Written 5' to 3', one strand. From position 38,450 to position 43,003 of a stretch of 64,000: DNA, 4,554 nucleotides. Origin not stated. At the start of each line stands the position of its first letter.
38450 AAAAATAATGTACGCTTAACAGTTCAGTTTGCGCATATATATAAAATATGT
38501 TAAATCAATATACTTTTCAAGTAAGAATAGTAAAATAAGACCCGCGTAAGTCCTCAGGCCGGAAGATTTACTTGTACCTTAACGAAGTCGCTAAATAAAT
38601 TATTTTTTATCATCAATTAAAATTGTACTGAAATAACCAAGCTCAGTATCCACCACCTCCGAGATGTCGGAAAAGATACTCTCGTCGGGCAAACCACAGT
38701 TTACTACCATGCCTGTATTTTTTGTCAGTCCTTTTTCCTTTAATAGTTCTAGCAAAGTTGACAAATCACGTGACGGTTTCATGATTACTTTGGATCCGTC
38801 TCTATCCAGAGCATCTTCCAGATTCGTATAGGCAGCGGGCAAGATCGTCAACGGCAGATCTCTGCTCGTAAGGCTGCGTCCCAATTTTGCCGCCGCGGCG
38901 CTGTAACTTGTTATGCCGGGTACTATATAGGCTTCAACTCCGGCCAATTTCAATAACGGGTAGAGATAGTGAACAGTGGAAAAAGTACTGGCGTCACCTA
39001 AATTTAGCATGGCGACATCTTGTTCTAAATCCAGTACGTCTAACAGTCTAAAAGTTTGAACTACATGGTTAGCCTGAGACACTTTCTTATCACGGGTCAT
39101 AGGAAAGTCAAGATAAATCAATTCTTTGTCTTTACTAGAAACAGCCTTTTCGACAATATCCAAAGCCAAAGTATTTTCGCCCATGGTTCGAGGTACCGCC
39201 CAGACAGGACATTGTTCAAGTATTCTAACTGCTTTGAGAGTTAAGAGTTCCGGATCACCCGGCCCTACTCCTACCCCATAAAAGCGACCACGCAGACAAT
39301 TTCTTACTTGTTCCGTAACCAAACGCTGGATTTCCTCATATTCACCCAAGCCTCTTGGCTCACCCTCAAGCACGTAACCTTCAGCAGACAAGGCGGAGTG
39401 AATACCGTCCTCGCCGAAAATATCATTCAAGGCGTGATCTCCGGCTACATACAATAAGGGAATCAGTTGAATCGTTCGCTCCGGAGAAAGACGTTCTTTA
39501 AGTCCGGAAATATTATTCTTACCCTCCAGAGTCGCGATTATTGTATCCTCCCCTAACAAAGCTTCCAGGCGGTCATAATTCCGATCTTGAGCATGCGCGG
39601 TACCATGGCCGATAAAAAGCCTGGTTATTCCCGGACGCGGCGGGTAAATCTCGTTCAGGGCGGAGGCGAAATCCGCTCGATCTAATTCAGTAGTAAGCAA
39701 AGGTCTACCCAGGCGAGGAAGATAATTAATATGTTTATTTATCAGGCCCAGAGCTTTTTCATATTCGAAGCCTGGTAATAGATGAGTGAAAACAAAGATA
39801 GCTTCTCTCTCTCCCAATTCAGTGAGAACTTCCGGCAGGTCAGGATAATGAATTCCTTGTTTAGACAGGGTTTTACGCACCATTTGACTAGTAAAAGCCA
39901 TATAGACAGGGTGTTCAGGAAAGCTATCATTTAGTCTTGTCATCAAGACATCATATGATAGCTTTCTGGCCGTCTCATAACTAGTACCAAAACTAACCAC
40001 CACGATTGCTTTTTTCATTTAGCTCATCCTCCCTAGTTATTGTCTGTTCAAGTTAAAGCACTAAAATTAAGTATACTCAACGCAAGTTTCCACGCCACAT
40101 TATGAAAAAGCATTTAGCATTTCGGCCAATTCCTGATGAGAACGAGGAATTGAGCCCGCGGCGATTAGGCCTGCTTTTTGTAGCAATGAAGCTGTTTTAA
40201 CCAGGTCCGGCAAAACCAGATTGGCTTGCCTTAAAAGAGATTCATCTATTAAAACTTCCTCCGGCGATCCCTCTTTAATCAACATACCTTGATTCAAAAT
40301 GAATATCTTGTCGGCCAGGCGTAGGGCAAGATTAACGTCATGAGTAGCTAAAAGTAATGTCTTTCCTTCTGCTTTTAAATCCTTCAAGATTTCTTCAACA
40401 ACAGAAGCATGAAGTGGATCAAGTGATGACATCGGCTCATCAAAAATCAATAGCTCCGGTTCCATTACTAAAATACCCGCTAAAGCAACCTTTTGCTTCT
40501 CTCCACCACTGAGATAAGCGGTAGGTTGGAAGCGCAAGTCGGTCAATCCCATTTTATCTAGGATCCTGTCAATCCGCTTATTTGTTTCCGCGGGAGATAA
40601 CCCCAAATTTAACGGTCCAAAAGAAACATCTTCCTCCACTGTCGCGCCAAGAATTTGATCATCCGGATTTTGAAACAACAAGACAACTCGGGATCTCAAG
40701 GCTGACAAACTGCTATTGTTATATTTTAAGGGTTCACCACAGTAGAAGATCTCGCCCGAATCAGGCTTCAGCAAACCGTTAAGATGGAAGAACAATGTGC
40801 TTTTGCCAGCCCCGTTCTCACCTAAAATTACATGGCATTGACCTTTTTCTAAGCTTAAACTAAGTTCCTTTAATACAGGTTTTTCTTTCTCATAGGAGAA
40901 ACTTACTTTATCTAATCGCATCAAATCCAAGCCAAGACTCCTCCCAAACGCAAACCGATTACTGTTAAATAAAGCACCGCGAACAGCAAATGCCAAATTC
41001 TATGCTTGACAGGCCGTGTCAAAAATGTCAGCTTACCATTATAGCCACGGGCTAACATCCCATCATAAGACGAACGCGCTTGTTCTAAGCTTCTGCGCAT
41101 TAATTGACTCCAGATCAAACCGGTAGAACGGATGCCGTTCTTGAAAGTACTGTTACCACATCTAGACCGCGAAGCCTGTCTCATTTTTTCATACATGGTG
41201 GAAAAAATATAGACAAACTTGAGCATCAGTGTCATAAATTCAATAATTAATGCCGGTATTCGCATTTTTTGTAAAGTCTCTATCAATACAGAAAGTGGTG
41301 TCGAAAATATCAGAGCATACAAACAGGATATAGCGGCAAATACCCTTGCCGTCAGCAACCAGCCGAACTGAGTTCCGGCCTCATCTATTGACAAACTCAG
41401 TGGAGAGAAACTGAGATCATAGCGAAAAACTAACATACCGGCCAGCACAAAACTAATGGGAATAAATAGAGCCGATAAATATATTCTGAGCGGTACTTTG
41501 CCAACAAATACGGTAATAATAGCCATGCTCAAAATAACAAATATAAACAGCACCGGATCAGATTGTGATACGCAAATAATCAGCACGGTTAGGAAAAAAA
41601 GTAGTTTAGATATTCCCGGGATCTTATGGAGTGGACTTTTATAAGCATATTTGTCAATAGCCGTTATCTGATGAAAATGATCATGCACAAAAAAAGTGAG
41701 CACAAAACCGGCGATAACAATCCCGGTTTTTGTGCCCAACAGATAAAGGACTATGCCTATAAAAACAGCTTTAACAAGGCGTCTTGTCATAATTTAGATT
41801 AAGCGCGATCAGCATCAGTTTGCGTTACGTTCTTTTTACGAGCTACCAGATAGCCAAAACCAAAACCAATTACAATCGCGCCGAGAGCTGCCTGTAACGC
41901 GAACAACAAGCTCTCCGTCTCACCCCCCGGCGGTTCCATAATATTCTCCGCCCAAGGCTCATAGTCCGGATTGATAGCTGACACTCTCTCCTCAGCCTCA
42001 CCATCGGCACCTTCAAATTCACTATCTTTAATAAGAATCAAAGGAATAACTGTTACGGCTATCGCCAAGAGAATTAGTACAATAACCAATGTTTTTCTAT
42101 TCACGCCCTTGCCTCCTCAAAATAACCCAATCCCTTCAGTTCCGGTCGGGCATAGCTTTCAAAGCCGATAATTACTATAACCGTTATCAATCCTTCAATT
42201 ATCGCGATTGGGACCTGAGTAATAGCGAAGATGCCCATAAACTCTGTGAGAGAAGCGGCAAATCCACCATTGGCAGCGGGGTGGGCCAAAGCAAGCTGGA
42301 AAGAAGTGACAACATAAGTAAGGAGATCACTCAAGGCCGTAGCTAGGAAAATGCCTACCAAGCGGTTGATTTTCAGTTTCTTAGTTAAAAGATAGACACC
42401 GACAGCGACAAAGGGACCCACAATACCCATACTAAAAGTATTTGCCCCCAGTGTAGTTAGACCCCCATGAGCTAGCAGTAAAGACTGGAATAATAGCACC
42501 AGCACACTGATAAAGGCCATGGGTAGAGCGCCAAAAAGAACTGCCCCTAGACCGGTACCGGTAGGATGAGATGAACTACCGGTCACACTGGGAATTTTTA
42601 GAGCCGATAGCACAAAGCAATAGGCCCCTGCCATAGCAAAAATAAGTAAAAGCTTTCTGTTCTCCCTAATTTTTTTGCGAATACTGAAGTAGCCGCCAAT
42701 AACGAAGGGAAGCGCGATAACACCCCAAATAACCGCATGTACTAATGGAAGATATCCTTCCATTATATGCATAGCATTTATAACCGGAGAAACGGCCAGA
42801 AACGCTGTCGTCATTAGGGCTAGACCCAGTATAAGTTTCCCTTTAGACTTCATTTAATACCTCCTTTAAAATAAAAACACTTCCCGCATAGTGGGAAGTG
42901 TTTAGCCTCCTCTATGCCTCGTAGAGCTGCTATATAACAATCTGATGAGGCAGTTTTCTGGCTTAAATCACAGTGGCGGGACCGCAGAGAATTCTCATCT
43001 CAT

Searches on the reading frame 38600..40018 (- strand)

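Call 6: search_protein_families(library=pfam, proteins=[window:38600-40018:-], max_evalue=0.001)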
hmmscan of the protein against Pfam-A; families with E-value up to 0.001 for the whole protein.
window:38600-40018:- (472 aa): 2 families
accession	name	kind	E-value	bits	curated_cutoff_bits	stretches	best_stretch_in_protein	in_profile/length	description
PF00590.25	TP_methylase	-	2.5e-40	139.1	27.8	1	245-451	1-207/212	Tetrapyrrole (Corrin/Porphyrin) Methylases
PF06180.16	CbiK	-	2.7e-37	129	26.2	1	3-240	1-259/262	Cobalt chelatase (CbiK)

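Call 7: search_protein_families(library=ncbifam, proteins=[window:38600-40018:-], max_evalue=0.001)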
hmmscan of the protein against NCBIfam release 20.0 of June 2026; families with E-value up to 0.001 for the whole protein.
window:38600-40018:- (472 aa): 24 families
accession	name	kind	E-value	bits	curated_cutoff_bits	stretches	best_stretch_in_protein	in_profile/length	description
TIGR01467.1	cobI_cbiL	equivalog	8.9e-56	188.9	163.25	1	244-469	1-229/230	precorrin-2 C(20)-methyltransferase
NF004614.0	PRK05948.1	equivalog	3.4e-39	134.7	251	1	244-471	6-237/242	precorrin-2 C(20)-methyltransferase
NF004058.0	PRK05576.1-1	equivalog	1.2e-32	113.3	239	1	244-467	2-217/221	cobalt-factor II C(20)-methyltransferase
NF004059.0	PRK05576.1-2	equivalog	8.5e-32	110.7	274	1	245-471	3-231/236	cobalt-factor II C(20)-methyltransferase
NF004647.0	PRK05990.1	equivalog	6.3e-31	107.7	271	1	242-470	4-239/245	precorrin-2 C(20)-methyltransferase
NF004061.0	PRK05576.1-4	equivalog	3.1e-30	105.5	265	1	243-470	2-231/237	cobalt-factor II C(20)-methyltransferase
NF047852.1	SiroCoChCbiK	equivalog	3.5e-30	105.4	400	1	1-242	1-256/261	sirohydrochlorin cobaltochelatase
NF004062.0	PRK05576.1-5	equivalog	2.9e-26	92.2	194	1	246-467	3-213/219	cobalt-factor II C(20)-methyltransferase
NF004060.0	PRK05576.1-3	equivalog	5.1e-16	59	189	1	247-385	3-132/202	cobalt-factor II C(20)-methyltransferase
NF004790.0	PRK06136.1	subfamily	8e-16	58.4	198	1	244-392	4-141/250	uroporphyrinogen-III C-methyltransferase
TIGR01465.1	cobM_cbiF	equivalog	4.9e-15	55.5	259.65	1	249-393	4-132/247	precorrin-4 C(11)-methyltransferase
NF007922.1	PRK10637.1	equivalog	1.6e-14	53.7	400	1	233-389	206-351/450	siroheme synthase CysG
NF004063.0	PRK05576.1-6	equivalog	4.4e-14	52.3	235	1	246-385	3-136/235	cobalt-factor II C(20)-methyltransferase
TIGR01469.1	cobA_cysG_Cterm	equivalog_domain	6e-13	49.1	185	1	245-392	2-138/238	uroporphyrinogen-III C-methyltransferase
NF004455.0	PRK05787.1-3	equivalog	4.7e-12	45.9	258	1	247-385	4-125/221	cobalt-precorrin-7 (C(5))-methyltransferase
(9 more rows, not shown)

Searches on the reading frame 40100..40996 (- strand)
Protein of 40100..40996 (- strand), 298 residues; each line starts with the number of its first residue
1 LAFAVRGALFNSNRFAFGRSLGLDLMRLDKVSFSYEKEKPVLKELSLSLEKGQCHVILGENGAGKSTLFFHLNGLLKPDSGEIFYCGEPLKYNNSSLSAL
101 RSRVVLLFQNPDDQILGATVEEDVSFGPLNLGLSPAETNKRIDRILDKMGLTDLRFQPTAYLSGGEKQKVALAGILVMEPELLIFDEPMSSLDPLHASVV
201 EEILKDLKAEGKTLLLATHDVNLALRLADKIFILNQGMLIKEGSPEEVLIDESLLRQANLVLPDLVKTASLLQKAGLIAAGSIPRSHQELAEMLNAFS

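Call 6: search_protein_families(library=pfam, proteins=[window:40100-40996:-], max_evalue=0.001)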
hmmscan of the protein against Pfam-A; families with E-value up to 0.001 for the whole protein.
window:40100-40996:- (298 aa): 4 families
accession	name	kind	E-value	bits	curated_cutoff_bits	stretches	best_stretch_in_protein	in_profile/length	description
PF00005.33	ABC_tran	-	4e-32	112.1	25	1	42-189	1-136/137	ABC transporter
PF13304.12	AAA_21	-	1.6e-10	42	27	1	157-223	233-302/304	AAA domain, putative AbiEii toxin, Type IV TA system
PF02463.25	SMC_N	-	2.1e-05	24.5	40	1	53-215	25-194/220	RecF/RecN/SMC N terminal domain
PF13166.12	AAA_13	-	0.00029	20.1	36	0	179-227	526-577/713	AAA domain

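Call 7: search_protein_families(library=ncbifam, proteins=[window:40100-40996:-], max_evalue=0.001)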
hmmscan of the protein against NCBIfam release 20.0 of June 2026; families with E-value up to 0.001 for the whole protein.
window:40100-40996:- (298 aa): 188 families (the best 25 are shown)
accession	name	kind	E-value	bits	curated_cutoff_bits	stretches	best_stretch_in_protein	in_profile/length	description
TIGR04520.1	ECF_ATPase_1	equivalog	4.7e-72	242.6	315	1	27-292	2-266/269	energy-coupling factor transporter ATPase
NF010157.0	PRK13636.1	equivalog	4.5e-70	236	463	1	25-273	5-254/285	cobalt transporter ATP-binding subunit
TIGR04521.1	ECF_ATPase_2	equivalog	4.8e-68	229.3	330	1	27-294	2-277/279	energy-coupling factor transporter ATPase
NF010171.0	PRK13652.1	equivalog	1.6e-67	227.5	476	1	25-278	3-255/277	cobalt transporter ATP-binding subunit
TIGR01166.1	cbiO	subfamily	5.7e-67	224.9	211.8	1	35-224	1-190/190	cobalt ABC transporter, ATP-binding protein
NF010156.0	PRK13635.1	equivalog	1.9e-57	194.5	392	1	25-280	5-259/279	energy-coupling factor ABC transporter ATP-binding protein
NF010155.0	PRK13634.1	equivalog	1e-55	189.1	413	1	27-294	4-279/290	energy-coupling factor ABC transporter ATP-binding protein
NF010153.0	PRK13631.1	equivalog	2.1e-53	181.4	463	1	37-293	37-311/320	cobalt transporter ATP-binding subunit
NF010170.0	PRK13651.1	equivalog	1.4e-52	178.6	432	2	98-296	101-298/308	cobalt transporter ATP-binding subunit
NF010159.0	PRK13638.1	equivalog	2.5e-52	177.9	489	1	31-271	7-246/271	energy-coupling factor ABC transporter ATP-binding protein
NF010158.0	PRK13637.1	equivalog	2.4e-51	174.6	390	1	29-277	6-261/287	energy-coupling factor transporter ATPase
NF010167.0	PRK13648.1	subfamily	7.5e-46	156.7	241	1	25-274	7-255/269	energy-coupling factor transporter ATPase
NF010166.0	PRK13646.1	equivalog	3.1e-45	154.6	458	1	26-270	3-255/286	energy-coupling factor transporter ATPase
NF010068.0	PRK13548.1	equivalog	3.9e-44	150.7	261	1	28-255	8-237/261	heme ABC transporter ATP-binding protein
TIGR02673.1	FtsE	equivalog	7.9e-42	143.3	264.85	1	26-238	2-214/214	cell division ATP-binding protein FtsE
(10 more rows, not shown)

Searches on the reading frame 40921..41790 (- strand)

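Call 6: search_protein_families(library=pfam, proteins=[window:40921-41790:-], max_evalue=0.001)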
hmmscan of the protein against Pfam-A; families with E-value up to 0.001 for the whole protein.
window:40921-41790:- (289 aa): 1 family
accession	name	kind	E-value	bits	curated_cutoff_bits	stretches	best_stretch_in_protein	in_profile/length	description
PF02361.21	CbiQ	-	1.7e-34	119.8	25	1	51-252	2-210/216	Cobalt transport protein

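Call 7: search_protein_families(library=ncbifam, proteins=[window:40921-41790:-], max_evalue=0.001)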
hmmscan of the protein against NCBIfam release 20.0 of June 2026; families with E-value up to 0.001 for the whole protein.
window:40921-41790:- (289 aa): 2 families
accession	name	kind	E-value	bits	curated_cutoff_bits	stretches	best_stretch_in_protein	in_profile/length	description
TIGR02454.1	ECF_T_CbiQ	equivalog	3.9e-37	128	111.8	1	60-248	4-200/200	cobalt ECF transporter T component CbiQ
NF012029.0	PRK15485.1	equivalog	1.4e-20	74.2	303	1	43-238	2-207/225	energy-coupling factor ABC transporter transmembrane protein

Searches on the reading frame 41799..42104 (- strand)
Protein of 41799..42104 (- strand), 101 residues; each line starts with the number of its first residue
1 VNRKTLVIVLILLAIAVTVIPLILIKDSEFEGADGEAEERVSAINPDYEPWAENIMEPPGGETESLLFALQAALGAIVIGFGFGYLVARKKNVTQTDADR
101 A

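Call 6: search_protein_families(library=pfam, proteins=[window:41799-42104:-], max_evalue=0.001)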
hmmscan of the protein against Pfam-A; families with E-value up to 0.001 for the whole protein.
window:41799-42104:- (101 aa): 1 family
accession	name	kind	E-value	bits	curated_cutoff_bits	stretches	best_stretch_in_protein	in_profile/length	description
PF02553.20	CbiN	-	6.3e-29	100.2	25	1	8-73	2-67/67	Cobalt transport protein component CbiN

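Call 7: search_protein_families(library=ncbifam, proteins=[window:41799-42104:-], max_evalue=0.001)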
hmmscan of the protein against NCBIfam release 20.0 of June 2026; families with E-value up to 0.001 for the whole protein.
window:41799-42104:- (101 aa): 2 families
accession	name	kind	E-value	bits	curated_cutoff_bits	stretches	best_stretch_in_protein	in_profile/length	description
NF002780.0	PRK02898.1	equivalog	2.3e-32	110.9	84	1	5-97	4-101/104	energy-coupling factor ABC transporter substrate-binding protein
TIGR01165.1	cbiN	subfamily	7.1e-29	99.9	104.85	1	1-86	1-89/91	cobalt ECF transporter S component CbiN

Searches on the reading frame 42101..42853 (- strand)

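Call 6: search_protein_families(library=pfam, proteins=[window:42101-42853:-], max_evalue=0.001)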
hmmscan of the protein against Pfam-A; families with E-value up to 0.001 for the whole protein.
window:42101-42853:- (250 aa): 1 family
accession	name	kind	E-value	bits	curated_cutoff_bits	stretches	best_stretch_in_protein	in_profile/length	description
PF01891.21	CbiM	-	1.1e-51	176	23.1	1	29-232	1-199/205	Cobalt uptake substrate-specific transmembrane region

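Call 7: search_protein_families(library=ncbifam, proteins=[window:42101-42853:-], max_evalue=0.001)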
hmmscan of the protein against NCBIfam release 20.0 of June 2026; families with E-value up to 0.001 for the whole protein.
window:42101-42853:- (250 aa): 10 families
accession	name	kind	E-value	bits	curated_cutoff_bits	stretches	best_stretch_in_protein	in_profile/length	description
NF006184.0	PRK08319.1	equivalog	4.6e-90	301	180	1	28-246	1-219/224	energy-coupling factor ABC transporter permease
TIGR00123.1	cbiM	equivalog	8.7e-78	261.1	184.15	1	28-228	1-201/214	cobalt ECF transporter S component CbiM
NF004902.0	PRK06265.1-1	equivalog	2.3e-28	99.3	219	1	28-239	1-202/213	cobalt transporter CbiM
NF008873.0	PRK11909.1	equivalog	8.4e-22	78.1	225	1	28-227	1-205/230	cobalt transporter CbiM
NF005598.0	PRK07331.1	equivalog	2.4e-18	66.6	401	1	28-190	1-168/323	cobalt transporter CbiM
NF004906.0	PRK06265.2-1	equivalog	5.6e-13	49.3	205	1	28-239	1-208/212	cobalt transporter CbiM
NF004905.0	PRK06265.1-5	equivalog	5.9e-13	49.4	173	1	28-239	1-196/205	cobalt transporter CbiM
NF004907.0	PRK06265.2-2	subfamily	6.1e-13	48.8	200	1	25-239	18-216/221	cobalt transporter CbiM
NF004908.0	PRK06265.2-3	equivalog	1e-09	38.7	205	1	28-239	1-196/211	cobalt transporter CbiM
NF004903.0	PRK06265.1-3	equivalog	1.2e-07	31.3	193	1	28-239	2-197/211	cobalt transporter CbiM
